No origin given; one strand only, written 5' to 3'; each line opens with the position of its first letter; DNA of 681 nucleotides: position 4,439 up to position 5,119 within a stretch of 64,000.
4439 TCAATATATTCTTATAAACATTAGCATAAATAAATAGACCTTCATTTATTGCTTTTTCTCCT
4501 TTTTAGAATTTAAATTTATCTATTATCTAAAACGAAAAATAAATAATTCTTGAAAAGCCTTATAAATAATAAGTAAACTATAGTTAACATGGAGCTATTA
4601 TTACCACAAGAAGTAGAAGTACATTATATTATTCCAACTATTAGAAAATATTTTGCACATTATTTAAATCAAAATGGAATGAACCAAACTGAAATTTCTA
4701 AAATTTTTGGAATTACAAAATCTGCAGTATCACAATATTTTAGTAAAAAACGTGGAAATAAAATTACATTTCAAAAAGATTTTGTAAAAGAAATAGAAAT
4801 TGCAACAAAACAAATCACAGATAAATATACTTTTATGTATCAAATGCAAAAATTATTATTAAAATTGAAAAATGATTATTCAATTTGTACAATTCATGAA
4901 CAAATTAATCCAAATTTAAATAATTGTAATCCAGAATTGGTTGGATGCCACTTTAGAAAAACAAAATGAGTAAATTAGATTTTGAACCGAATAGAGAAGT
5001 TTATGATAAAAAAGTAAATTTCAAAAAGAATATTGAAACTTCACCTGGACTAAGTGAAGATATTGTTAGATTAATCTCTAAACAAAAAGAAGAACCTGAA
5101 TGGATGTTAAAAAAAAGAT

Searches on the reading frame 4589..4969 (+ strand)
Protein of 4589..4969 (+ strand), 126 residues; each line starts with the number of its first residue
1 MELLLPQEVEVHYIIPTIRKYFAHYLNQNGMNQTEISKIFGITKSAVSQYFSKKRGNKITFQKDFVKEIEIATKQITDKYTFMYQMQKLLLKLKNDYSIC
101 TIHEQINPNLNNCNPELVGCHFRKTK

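Call 7: search_protein_families(library=pfam, proteins=[window:4589-4969:+], max_evalue=0.01)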
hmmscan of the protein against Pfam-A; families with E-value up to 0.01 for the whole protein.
window:4589-4969:+ (126 aa): 5 families
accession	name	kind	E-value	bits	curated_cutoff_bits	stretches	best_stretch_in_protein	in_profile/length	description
PF01381.28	HTH_3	-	0.00014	22.3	23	1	25-55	4-34/55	Helix-turn-helix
PF04814.19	HNF-1_N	-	0.002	19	29.7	1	19-62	123-164/175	Hepatocyte nuclear factor 1 (HNF-1), N terminus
PF01022.26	HTH_5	-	0.0021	18.3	22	1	25-53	10-38/47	Bacterial regulatory protein, arsR family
PF12802.13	MarR_2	-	0.0048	17.5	27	1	24-49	12-39/61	MarR family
PF13384.12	HTH_23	-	0.009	16.2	24.6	0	26-50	13-37/50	Homeodomain-like domain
